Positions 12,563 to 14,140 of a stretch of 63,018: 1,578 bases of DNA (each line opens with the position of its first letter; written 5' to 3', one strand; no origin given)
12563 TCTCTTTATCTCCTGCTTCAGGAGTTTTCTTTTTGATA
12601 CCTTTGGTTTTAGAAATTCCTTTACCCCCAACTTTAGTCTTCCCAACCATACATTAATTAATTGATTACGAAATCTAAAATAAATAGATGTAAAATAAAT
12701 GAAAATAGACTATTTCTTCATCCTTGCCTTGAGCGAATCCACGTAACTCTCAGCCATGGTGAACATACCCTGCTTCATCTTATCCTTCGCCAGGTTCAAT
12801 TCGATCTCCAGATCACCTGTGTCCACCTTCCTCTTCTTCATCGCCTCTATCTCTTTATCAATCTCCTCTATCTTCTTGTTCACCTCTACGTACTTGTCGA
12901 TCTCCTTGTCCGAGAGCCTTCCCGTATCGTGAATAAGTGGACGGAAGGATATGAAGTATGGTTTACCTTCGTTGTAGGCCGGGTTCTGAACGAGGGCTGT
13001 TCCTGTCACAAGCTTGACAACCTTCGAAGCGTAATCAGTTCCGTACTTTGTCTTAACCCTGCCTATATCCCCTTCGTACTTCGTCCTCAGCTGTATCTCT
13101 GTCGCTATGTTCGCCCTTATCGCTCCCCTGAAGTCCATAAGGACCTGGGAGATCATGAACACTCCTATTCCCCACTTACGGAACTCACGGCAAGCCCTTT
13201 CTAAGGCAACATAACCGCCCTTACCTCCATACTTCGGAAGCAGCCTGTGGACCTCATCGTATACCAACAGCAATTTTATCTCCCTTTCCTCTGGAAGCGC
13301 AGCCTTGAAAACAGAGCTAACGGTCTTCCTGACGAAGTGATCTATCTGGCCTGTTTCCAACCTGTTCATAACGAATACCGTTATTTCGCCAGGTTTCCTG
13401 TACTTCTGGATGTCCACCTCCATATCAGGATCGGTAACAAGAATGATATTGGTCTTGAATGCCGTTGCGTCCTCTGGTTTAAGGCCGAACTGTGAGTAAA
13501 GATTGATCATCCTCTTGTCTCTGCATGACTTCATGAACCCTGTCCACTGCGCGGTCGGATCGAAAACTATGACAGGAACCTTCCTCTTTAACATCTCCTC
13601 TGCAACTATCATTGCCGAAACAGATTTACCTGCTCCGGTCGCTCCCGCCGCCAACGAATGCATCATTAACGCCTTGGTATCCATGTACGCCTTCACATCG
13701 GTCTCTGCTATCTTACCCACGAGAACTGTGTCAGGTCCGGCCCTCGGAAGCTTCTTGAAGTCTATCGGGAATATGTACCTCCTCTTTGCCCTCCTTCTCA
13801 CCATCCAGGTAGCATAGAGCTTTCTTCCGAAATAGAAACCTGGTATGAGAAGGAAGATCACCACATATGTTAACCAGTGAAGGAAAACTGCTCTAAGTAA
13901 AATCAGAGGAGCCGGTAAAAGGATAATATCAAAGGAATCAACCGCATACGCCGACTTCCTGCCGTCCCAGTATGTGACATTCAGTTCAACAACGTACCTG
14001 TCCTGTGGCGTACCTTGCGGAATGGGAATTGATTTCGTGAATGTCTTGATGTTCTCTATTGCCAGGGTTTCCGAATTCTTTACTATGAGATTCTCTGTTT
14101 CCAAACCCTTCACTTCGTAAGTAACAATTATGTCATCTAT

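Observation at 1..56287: Co-directional gene cluster: giant fibre, second surface protein, SHOCT-like coiled-coil adaptor, MinD ATPase and long coiled-coil proteins (candidate novel envelope/cytoskeleton system)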

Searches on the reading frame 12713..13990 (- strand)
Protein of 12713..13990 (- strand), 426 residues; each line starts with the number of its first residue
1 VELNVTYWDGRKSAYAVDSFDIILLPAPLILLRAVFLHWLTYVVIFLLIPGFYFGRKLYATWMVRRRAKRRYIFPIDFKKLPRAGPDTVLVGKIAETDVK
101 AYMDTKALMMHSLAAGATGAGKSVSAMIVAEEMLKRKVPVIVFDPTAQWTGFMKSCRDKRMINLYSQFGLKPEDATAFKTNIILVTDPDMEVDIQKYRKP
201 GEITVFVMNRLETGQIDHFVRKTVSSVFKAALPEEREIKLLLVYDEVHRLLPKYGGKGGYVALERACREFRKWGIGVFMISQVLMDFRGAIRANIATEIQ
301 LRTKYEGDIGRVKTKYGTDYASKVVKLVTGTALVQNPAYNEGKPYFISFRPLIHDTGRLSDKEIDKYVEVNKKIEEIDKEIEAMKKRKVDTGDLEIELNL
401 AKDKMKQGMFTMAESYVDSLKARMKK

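Call 11: search_protein_families(library=pfam, proteins=[window:12713-13990:-], max_evalue=0.001)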
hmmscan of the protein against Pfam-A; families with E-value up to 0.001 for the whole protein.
window:12713-13990:- (426 aa): 4 families
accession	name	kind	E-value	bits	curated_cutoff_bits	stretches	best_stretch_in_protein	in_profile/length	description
PF01935.23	DUF87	-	2.1e-09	38.3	23.2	1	91-147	3-62/220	Helicase HerA, central domain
PF05872.18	HerA_C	-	3.2e-08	33.1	22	1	98-178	10-91/502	Helicase HerA-like C-terminal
PF02534.20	T4SS-DNA_transf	-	6.6e-05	22.4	20.1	0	89-160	32-93/468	Type IV secretory system Conjugative DNA transfer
PF12846.13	AAA_10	-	0.00065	19.3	27.5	0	109-156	21-68/362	AAA-like domain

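Call 21: search_solved_structures(query=window:12713-13990:-, max_evalue=1, show_alignments=2)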
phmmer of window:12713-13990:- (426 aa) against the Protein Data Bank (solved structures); distinct sequences matched with E-value up to 1: 8.
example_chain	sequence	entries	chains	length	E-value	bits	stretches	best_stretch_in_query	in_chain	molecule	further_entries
9x1l_A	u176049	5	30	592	1.5e-07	34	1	240-371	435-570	DNA helicase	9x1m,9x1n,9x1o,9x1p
8wiv_A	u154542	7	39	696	0.00015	24.1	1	220-312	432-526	Helicase HerA central domain-containing protein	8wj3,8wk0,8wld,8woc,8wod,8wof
4d2i_A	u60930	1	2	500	0.00085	21.6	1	181-287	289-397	HERA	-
11kk_A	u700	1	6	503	0.0011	21.2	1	101-155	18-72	HerA like helicase YjgR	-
8xau_A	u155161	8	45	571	0.0019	20.4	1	229-314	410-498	ATP-binding protein | HerA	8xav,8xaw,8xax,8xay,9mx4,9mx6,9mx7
9c1m_M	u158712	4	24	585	0.011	18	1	234-308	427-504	ATP-binding protein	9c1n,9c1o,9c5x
8ziq_M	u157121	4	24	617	0.02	17.1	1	237-304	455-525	HerA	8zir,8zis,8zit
2ius_A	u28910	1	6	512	0.91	11.6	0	82-139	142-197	DNA TRANSLOCASE FTSK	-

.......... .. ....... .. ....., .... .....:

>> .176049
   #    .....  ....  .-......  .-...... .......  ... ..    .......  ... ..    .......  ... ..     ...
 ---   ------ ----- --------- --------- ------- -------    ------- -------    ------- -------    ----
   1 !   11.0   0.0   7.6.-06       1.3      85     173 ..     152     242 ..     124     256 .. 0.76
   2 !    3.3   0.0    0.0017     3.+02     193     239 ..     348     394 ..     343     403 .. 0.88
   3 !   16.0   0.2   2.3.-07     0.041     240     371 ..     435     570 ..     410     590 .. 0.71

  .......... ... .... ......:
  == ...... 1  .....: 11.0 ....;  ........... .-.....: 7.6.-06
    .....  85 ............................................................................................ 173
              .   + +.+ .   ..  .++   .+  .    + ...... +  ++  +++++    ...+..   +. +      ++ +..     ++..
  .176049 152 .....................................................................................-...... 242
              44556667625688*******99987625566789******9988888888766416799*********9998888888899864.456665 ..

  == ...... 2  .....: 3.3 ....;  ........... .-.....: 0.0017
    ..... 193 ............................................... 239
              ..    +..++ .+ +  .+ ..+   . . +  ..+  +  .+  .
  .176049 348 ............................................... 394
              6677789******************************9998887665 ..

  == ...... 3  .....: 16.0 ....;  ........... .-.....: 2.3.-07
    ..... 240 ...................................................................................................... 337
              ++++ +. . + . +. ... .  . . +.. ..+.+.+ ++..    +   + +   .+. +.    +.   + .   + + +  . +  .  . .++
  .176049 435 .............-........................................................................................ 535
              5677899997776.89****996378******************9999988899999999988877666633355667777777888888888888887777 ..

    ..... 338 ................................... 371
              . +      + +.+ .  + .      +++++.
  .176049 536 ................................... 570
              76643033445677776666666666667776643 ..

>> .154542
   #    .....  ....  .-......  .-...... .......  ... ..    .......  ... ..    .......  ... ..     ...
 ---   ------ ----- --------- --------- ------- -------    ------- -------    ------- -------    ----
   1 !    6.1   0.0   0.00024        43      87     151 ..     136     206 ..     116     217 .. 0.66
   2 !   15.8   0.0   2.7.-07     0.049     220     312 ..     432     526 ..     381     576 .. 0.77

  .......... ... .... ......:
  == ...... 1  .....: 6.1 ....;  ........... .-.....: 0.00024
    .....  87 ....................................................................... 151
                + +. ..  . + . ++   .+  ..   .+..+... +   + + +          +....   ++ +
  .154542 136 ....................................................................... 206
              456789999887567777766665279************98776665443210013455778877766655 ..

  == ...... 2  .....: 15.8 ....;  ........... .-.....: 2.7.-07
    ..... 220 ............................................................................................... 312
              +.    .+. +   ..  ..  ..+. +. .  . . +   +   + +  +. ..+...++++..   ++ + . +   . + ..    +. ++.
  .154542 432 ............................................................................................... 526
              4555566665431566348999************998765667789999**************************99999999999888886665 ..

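Call 22: search_protein_families(library=ncbifam, proteins=[window:12713-13990:-], max_evalue=0.01)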
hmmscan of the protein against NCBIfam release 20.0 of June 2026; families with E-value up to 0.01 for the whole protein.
window:12713-13990:- (426 aa): 10 families
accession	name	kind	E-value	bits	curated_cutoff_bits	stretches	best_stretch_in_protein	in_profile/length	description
NF053655.1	CedD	equivalog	4.1e-08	32.3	600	1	92-155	202-267/527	DNA-translocating ATPase CedD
NF040937.1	HerA_Thermprot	equivalog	2.4e-07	29.6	800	1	192-302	298-413/487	DNA double-strand break repair helicase HerA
NF033849.1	ser_rich_anae_1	subfamily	9.4e-07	26.5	650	1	96-184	747-840/1163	serine-rich protein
NF040819.1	helicase_HerA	equivalog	7.1e-06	24.8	970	0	240-303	404-467/561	DNA double-strand break repair helicase HerA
TIGR03743.1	SXT_TraD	subfamily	0.00011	20.9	366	1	94-145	160-211/636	conjugative transfer system coupling protein TraD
NF042944.1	HerA_antiphage_2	equivalog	0.00058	18.7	850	1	220-301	409-493/576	anti-phage-associated helicase HerA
NF041214.1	plasmid_TraB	equivalog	0.00077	18.1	800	1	109-156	248-298/639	plasmid transfer protein TraB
TIGR02746.1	TraC-F-type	equivalog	0.0017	16.4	567.05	0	235-294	637-695/800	type IV secretion system protein TraC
NF042943.1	HerA_antiphage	equivalog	0.0087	14.7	800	0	235-318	430-517/566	anti-phage-associated helicase HerA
TIGR03754.1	conj_TOL_TraD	equivalog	0.0087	14.6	647.55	0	78-146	150-217/643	type IV conjugative transfer system coupling protein TraD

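Call 24: find_homologous_proteins(query=window:12713-13990:-, max_evalue=0.00001)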
Query window:12713-13990:- (426 aa): 456 proteins with E <= 0.00001 among 5517 candidates; the best 120 are listed.
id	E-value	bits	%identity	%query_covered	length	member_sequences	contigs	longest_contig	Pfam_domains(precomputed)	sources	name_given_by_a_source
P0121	2.4e-241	819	82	100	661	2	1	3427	PF01935.24,PF05872.19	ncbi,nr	ncbi:MAG: DUF87 domain-containing protein, partial [Candidatus Aenigmarchaeota archaeon]|nr:DUF87 do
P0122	5.1e-229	778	77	100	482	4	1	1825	PF01935.24,PF05872.19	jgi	jgi:hypothetical protein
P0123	2.7e-200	684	68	100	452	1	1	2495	PF01935.24,PF05872.19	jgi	-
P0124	2.2e-194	664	64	100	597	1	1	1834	PF01935.24,PF05872.19,PF19271.5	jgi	jgi:hypothetical protein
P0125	6.2e-192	656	67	100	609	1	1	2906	PF01935.24,PF05872.19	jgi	jgi:hypothetical protein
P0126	2.8e-191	654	67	100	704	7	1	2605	PF01935.24,PF05872.19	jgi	jgi:hypothetical protein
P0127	8.3e-188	642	64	100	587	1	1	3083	PF01935.24,PF05872.19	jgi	jgi:hypothetical protein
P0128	6.7e-186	636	62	100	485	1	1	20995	PF01935.24,PF05872.19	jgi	-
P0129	2.7e-184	631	63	100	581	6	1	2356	PF01935.24,PF05872.19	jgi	-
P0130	7.5e-184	629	62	100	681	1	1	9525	PF01935.24,PF05872.19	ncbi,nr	ncbi:MAG: DUF87 domain-containing protein, partial [Candidatus Aenigmarchaeota archaeon]|nr:DUF87 do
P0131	3.0e-183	627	63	99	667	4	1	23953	PF01935.24,PF05872.19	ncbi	ncbi:MAG: DUF87 domain-containing protein, partial [Candidatus Aenigmatarchaeota archaeon]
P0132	3.5e-182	624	63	100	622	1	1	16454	PF01935.24,PF05872.19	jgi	jgi:hypothetical protein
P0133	9.3e-181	619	63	100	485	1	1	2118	PF01935.24,PF05872.19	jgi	-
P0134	9.1e-180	616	67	93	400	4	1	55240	PF01935.24,PF05872.19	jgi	-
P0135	3.0e-179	614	61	100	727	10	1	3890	PF01935.24,PF05872.19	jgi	jgi:hypothetical protein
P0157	1.9e-152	526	56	97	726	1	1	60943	PF01935.24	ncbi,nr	ncbi:MAG: DUF853 family protein [Candidatus Aenigmarchaeota archaeon]|nr:DUF853 family protein [Cand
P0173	1.9e-146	506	55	97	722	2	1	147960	PF01935.24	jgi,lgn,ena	-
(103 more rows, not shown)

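Call 26: find_encoding_contigs(protein=P0173, flank=10000, max_places=1)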
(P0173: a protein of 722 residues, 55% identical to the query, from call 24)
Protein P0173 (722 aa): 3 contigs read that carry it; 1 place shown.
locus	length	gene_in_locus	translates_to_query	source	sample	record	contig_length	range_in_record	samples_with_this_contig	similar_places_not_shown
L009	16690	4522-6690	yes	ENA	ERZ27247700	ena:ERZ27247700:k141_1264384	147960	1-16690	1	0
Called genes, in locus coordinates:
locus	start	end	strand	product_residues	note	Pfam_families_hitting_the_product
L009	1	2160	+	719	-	?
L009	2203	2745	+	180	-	-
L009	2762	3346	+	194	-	-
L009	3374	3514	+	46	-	-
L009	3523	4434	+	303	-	-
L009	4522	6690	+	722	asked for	PF01935:DUF87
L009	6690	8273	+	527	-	-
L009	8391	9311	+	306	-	-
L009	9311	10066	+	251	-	PF00142:Fer4_NifH (faint), PF01656:CbiA, PF06564:CBP_BcsQ, PF10609:ParA, PF13614:AAA_31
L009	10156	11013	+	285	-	-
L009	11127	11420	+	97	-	-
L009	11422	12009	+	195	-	-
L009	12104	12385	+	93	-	-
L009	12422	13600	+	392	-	PF07431:DUF1512, PF23542:DUF1512_C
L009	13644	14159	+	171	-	PF00252:Ribosomal_L16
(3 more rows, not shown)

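Call 27: find_encoding_contigs(protein=P0157, flank=10000, max_places=1)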
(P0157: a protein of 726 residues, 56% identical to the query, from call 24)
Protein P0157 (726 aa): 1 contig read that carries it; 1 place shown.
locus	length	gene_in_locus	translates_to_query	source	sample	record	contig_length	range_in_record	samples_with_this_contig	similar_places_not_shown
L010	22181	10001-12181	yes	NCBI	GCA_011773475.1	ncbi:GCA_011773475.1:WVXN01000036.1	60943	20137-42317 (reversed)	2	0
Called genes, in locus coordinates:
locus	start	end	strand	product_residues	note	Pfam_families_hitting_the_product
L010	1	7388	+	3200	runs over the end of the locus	-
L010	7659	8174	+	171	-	-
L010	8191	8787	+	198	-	-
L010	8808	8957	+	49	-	-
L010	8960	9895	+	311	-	-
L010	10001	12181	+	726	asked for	PF01935:DUF87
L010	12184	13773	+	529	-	-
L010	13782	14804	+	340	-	-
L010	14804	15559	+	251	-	PF00142:Fer4_NifH (faint), PF01656:CbiA, PF06564:CBP_BcsQ (weak), PF10609:ParA, PF13614:AAA_31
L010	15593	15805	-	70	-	-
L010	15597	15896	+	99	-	-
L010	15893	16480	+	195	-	-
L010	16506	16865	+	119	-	-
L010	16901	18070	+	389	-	PF07431:DUF1512, PF23542:DUF1512_C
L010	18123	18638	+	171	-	PF00252:Ribosomal_L16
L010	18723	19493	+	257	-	PF01073:3Beta_HSD, PF01370:Epimerase, PF02719:Polysacc_synt_2 (faint), PF04321:RmlD_sub_bind, PF07993:NAD_binding_4, PF16363:GDP_Man_Dehyd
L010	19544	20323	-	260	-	PF01478:Peptidase_A24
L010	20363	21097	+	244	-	PF01135:PCMT (weak), PF08704:GCD14, PF13847:Methyltransf_31, PF08241:Methyltransf_11 (weak), PF13649:Methyltransf_25 (weak)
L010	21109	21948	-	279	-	PF02223:Thymidylate_kin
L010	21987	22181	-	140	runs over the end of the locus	PF00293:NUDIX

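Call 31: find_related_loci(query=A1, collection=genome_contigs, flank=10000)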
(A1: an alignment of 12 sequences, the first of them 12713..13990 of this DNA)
Query A1 (426 aa) in genome_contigs; peptide patterns used: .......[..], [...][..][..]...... (x = any residue, [..] = any of these).
599 stretches matched a pattern (row limit reached: there are more); 503 encode a relative of the query (tblastn E <= 1e-3); the best 80 are kept; 80 distinct loci.
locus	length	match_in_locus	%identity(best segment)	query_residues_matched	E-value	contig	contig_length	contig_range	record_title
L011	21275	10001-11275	84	1-425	0e+0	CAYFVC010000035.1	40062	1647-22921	MAG TPA_asm: uncultured archaeon isolate ERP108616_co1_107 genome assembly, contig: k119_113193, whole genome shotgun se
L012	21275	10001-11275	78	1-425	0e+0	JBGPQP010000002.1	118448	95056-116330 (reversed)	MAG: Candidatus Aenigmatarchaeota archaeon isolate OBJ1_062018_150_3 k141_5940_length_118448_cov_11.1251, whole genome s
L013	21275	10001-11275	78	1-425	0e+0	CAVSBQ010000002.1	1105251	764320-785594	MAG: Candidatus Aenigmarchaeota archaeon isolate MFD04408.bin.2.45 genome assembly, contig: contig_22876, whole genome s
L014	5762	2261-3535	78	1-425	0e+0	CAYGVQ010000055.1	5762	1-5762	MAG TPA_asm: uncultured archaeon isolate ERP119294_co3_274 genome assembly, contig: NODE_15243_length_5762_cov_9.340284,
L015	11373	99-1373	78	1-425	0e+0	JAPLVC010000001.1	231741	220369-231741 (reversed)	MAG: Candidatus Aenigmatarchaeota archaeon isolate LacPavin_0920_SED3_MAG_50_31 LacPavin_0920_SED3_scaffold_3163924, who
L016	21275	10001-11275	73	1-425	0e+0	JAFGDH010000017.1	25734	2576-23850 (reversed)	MAG: Candidatus Aenigmatarchaeota archaeon isolate Zod_Metabat.1163 k87_4959839, whole genome shotgun sequence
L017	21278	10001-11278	67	1-426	0e+0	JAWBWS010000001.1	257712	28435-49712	MAG: Candidatus Aenigmatarchaeota archaeon isolate JZ-1_201803_bins_66 JZ-1_201803_bins_66_scaffold_1, whole genome shot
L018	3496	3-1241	67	12-424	0e+0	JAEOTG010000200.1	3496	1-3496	MAG: Candidatus Heimdallarchaeota archaeon isolate YT1_048 k127_33178661, whole genome shotgun sequence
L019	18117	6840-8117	65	1-425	0e+0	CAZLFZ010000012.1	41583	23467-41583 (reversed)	MAG TPA_asm: uncultured archaeon isolate binchicken_co262_246 genome assembly, contig: NODE_753_length_41583_cov_13.3940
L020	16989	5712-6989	65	1-426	0e+0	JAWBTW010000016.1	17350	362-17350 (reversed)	MAG: Candidatus Aenigmatarchaeota archaeon isolate JZ-1_201709_bins_53 JZ-1_201709_bins_53_scaffold_16, whole genome sho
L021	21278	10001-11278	65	1-426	0e+0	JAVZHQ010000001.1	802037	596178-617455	MAG: Candidatus Aenigmatarchaeota archaeon isolate DRTY-6_201808_bins_93 DRTY-6_201808_bins_93_scaffold_1, whole genome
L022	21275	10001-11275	63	1-425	0e+0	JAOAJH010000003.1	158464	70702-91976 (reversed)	MAG: Candidatus Aenigmatarchaeota archaeon isolate SKW179 NODE_3_length_158464_cov_6.163808, whole genome shotgun sequen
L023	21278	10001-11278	62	1-426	0e+0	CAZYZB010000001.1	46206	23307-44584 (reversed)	MAG TPA_asm: uncultured archaeon isolate binchicken_co189_409 genome assembly, contig: NODE_485_length_46206_cov_10.7552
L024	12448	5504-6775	62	3-426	0e+0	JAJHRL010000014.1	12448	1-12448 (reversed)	MAG: Candidatus Aenigmatarchaeota archaeon isolate Bin S16 scaffold_1095_c1, whole genome shotgun sequence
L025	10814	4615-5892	62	1-425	0e+0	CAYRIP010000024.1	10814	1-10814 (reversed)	MAG TPA_asm: uncultured archaeon isolate SRP214966_co2_17 genome assembly, contig: NODE_10570_length_10814_cov_4.517613,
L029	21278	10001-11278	63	1-426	0e+0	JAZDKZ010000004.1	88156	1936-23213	MAG: Candidatus Aenigmatarchaeota archaeon isolate MEGAHIT-group-0.557 k141_14539995, whole genome shotgun sequence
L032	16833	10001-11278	62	1-426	0e+0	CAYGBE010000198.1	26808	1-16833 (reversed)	MAG TPA_asm: uncultured archaeon isolate ERP108616_co1_335 genome assembly, contig: k119_87487, whole genome shotgun seq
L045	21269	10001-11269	60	1-423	0e+0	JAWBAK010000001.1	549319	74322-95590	MAG: Candidatus Aenigmatarchaeota archaeon isolate ZZQ_201901_bins_25 ZZQ_201901_bins_25_scaffold_1, whole genome shotgu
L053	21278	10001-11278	62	1-426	0e+0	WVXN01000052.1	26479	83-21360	MAG: Candidatus Aenigmatarchaeota archaeon isolate CS1-C013 C_merged_R1_(paired)_contig_6331, whole genome shotgun seque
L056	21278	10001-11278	59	1-426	0e+0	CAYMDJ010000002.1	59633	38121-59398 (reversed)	MAG TPA_asm: uncultured archaeon isolate binchicken_co81_315 genome assembly, contig: NODE_475_length_59633_cov_8.508174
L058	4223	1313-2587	62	1-425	0e+0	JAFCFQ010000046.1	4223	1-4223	MAG: Candidatus Aenigmatarchaeota archaeon isolate Meg22_1618_Bin_66 Meg22_1618_Bin_66_scaffold_36764, whole genome shot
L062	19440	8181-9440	59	5-426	6e-173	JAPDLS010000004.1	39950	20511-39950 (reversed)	MAG: Candidatus Haiyanarchaeum thermophilum isolate JZ-1_201705_bins_113 JZ-1_201705_bins_113_scaffold_4, whole genome s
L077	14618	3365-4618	57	12-425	5e-156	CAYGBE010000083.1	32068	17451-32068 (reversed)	MAG TPA_asm: uncultured archaeon isolate ERP108616_co1_335 genome assembly, contig: k119_1531856, whole genome shotgun s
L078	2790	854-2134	56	1-425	2e-163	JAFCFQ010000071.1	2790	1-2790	MAG: Candidatus Aenigmatarchaeota archaeon isolate Meg22_1618_Bin_66 Meg22_1618_Bin_66_scaffold_63675, whole genome shot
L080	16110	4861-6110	58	8-425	7e-152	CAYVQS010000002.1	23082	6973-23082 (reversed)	MAG TPA_asm: Candidatus Micrarchaeota archaeon isolate SRP062349_co5_86 genome assembly, contig: NODE_624_length_23082_c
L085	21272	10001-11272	51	1-425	3e-145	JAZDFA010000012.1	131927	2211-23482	MAG: archaeon isolate MEGAHIT-group-0.177 k141_12421896, whole genome shotgun sequence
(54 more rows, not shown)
